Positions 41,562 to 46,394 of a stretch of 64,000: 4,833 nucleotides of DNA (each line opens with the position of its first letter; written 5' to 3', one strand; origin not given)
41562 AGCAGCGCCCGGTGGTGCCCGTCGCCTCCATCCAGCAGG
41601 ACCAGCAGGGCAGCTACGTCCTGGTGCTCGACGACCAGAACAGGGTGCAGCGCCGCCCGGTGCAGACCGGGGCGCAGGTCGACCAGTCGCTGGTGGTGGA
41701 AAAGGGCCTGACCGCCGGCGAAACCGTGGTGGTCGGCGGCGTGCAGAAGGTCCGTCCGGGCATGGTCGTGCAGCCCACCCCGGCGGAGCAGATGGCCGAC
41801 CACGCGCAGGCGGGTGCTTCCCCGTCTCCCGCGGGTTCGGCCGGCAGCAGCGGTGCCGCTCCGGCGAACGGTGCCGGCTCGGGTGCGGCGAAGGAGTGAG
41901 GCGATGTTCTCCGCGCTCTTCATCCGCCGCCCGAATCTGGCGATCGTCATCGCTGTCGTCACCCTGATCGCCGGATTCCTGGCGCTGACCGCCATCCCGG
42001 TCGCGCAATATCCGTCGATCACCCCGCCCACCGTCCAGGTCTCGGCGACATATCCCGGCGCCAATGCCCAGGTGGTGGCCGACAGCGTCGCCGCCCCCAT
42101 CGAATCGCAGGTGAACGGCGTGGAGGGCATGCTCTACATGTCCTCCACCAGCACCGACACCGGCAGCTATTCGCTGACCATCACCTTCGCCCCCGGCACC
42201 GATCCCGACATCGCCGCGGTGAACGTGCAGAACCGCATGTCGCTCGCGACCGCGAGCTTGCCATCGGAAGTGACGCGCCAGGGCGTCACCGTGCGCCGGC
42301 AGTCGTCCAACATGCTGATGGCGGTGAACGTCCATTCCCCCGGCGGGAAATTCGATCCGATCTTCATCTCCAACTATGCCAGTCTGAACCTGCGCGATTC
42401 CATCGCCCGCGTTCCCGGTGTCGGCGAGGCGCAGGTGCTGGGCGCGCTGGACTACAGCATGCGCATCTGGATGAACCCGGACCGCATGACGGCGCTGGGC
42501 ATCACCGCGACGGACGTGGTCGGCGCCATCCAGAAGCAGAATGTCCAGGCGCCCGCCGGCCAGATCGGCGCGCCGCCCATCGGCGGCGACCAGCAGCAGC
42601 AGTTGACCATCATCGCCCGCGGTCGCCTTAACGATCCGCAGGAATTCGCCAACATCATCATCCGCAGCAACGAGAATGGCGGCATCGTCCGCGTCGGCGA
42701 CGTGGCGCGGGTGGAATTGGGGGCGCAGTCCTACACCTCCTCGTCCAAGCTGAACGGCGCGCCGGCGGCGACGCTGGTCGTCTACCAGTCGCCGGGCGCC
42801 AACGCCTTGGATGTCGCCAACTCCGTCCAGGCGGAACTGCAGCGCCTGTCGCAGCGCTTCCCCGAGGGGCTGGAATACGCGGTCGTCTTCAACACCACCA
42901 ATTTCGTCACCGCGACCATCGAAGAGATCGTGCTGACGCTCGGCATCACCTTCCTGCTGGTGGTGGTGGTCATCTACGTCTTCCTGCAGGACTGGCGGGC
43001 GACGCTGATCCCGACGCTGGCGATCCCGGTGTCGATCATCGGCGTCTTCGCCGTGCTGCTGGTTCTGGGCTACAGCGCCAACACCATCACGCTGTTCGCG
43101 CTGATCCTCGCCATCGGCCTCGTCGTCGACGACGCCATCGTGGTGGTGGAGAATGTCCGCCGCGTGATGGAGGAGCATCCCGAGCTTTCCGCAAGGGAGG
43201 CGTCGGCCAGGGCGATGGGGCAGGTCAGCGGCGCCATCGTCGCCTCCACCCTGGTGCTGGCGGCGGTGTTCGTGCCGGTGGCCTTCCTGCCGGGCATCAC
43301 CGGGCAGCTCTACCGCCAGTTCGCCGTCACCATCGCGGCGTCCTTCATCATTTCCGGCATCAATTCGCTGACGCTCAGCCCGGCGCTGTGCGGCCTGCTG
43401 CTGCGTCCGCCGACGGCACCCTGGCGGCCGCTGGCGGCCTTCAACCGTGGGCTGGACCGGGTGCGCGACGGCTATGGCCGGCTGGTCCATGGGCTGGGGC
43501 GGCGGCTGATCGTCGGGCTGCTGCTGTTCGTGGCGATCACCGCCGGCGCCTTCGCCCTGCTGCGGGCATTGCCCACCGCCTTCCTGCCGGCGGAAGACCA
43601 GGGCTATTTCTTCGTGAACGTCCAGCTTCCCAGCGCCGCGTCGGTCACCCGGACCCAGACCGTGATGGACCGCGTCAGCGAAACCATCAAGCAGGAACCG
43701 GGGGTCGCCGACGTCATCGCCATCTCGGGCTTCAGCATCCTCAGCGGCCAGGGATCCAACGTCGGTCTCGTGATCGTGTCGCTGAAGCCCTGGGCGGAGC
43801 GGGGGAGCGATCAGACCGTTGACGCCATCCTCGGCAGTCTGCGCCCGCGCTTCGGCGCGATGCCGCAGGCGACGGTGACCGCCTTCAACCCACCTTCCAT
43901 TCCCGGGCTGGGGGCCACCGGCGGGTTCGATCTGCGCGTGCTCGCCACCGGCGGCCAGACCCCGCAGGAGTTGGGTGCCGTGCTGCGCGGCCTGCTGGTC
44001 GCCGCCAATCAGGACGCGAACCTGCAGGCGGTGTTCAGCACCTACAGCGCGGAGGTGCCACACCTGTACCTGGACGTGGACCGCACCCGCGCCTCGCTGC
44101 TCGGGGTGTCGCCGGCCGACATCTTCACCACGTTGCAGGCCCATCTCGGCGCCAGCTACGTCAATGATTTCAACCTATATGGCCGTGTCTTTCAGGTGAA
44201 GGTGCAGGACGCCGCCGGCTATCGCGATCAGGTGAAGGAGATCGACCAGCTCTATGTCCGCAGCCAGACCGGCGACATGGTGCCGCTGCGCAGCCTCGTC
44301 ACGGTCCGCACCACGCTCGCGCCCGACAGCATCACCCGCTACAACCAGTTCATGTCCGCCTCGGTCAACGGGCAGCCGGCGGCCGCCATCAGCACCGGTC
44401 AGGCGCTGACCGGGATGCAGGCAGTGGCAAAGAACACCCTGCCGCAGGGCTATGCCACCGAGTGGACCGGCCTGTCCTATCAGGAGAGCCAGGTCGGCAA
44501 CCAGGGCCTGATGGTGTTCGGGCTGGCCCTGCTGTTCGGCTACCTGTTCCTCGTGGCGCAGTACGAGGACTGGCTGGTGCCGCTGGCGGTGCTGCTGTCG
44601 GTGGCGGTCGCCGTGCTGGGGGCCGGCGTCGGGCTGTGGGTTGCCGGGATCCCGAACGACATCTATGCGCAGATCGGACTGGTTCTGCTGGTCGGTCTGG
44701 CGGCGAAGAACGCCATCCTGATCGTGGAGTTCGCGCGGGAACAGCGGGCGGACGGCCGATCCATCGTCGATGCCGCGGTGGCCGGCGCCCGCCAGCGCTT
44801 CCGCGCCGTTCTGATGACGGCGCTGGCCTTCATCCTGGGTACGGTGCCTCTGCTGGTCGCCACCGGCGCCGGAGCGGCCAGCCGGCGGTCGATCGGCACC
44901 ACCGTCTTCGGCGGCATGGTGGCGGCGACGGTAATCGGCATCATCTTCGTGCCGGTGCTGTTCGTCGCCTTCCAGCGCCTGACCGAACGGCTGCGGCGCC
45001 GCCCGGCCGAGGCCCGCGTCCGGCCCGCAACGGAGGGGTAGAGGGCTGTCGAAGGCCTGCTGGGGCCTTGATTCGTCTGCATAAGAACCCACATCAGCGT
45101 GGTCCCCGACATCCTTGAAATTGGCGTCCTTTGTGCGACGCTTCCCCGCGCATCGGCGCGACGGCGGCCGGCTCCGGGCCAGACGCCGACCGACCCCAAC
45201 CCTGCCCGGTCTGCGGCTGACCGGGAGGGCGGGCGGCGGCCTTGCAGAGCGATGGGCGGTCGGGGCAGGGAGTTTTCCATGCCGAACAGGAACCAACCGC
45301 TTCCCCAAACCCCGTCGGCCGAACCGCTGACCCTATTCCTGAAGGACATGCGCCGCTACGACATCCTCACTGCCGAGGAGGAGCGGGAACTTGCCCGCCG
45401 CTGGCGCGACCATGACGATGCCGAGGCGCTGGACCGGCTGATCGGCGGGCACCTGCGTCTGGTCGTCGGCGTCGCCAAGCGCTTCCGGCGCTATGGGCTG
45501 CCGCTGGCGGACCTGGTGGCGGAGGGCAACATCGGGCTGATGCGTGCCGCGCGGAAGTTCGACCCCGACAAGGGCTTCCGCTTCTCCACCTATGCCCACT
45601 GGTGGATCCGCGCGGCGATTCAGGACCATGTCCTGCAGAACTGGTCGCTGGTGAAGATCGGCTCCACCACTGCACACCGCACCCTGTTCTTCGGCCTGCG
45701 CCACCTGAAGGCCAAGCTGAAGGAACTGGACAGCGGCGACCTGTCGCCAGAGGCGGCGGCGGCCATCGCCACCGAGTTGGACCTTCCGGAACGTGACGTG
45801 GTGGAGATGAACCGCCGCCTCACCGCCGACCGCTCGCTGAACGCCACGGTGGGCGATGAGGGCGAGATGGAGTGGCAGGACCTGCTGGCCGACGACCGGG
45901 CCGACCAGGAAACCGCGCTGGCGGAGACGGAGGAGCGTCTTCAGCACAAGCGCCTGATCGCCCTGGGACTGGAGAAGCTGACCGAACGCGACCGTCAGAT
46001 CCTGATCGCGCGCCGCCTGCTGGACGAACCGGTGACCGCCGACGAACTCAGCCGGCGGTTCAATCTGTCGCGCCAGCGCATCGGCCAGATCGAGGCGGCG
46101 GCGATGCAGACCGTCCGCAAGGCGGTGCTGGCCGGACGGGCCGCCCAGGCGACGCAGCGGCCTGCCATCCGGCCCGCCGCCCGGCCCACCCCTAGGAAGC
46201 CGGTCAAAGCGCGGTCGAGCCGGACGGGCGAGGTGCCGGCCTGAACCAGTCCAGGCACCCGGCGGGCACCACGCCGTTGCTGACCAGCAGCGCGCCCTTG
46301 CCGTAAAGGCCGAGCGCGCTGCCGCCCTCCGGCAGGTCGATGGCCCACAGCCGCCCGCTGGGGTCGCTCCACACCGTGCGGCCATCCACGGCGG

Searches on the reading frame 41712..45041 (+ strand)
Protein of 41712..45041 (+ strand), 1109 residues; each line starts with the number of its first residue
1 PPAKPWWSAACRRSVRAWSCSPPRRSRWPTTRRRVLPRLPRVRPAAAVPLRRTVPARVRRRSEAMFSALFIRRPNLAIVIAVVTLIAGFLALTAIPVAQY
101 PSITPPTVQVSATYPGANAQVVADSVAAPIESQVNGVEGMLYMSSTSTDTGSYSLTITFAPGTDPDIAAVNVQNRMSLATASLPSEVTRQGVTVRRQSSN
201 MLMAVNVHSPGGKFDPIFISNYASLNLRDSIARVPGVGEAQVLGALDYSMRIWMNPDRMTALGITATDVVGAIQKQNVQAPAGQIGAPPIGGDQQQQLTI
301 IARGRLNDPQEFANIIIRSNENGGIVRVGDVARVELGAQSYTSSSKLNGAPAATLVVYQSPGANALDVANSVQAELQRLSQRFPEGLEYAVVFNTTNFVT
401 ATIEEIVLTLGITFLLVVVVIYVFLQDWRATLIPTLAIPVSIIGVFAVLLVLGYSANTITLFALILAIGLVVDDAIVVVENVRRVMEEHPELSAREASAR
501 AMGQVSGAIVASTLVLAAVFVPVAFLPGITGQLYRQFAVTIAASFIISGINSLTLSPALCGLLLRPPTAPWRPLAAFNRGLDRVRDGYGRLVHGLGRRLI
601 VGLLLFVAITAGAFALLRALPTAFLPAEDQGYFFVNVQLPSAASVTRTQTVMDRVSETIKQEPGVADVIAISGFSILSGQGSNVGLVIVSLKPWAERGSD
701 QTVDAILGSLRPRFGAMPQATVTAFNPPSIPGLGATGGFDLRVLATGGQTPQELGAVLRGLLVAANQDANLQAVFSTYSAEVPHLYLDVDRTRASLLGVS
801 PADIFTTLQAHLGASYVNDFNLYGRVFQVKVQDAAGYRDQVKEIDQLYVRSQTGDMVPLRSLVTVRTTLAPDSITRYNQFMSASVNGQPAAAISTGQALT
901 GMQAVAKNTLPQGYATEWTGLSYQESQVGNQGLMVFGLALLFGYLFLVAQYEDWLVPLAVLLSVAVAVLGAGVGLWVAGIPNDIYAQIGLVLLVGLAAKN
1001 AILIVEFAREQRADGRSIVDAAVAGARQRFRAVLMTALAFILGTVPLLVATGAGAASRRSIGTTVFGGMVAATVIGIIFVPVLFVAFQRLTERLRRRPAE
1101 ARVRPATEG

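Call 54: search_protein_families(library=pfam, proteins=[window:41712-45041:+], max_evalue=0.0001)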
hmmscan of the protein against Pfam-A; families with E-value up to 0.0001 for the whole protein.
window:41712-45041:+ (1109 aa): 3 families
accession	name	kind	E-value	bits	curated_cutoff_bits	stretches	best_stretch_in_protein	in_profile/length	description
PF00873.25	ACR_tran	-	0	1092.8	28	1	66-1087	1-1020/1021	AcrB/AcrD/AcrF family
PF03176.21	MMPL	-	2.1e-12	47.1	20.5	1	397-566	136-305/333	MMPL family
PF02355.23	SecD_SecF_C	-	1.4e-06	28.3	20.5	1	402-559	29-182/189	Protein export membrane protein SecD/SecF, C-terminal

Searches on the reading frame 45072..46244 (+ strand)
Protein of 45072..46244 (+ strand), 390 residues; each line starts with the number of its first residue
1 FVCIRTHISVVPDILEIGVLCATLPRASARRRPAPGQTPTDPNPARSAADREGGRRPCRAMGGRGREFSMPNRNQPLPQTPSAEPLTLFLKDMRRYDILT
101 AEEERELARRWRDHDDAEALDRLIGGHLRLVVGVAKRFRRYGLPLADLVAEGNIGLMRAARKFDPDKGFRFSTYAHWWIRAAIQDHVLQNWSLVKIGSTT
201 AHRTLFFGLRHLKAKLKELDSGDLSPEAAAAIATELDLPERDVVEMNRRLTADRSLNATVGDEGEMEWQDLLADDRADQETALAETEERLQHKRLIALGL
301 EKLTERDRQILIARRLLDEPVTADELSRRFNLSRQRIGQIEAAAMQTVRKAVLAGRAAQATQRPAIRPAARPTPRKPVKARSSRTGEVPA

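Call 54: search_protein_families(library=pfam, proteins=[window:45072-46244:+], max_evalue=0.0001)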
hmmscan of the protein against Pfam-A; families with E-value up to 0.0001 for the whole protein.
window:45072-46244:+ (390 aa): 4 families
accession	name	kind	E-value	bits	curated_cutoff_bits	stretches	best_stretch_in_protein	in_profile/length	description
PF04542.20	Sigma70_r2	-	1.2e-21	76.7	24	1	124-191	2-69/71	Sigma-70 region 2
PF00140.25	Sigma70_r1_2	-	1.4e-10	41.4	22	1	85-117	2-34/34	Sigma-70 factor, region 1.2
PF04545.22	Sigma70_r4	-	1.4e-10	40.9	24.1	1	300-350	2-50/50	Sigma-70, region 4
PF04539.22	Sigma70_r3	-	1.5e-05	25.4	25.3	1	231-279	25-74/78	Sigma-70 region 3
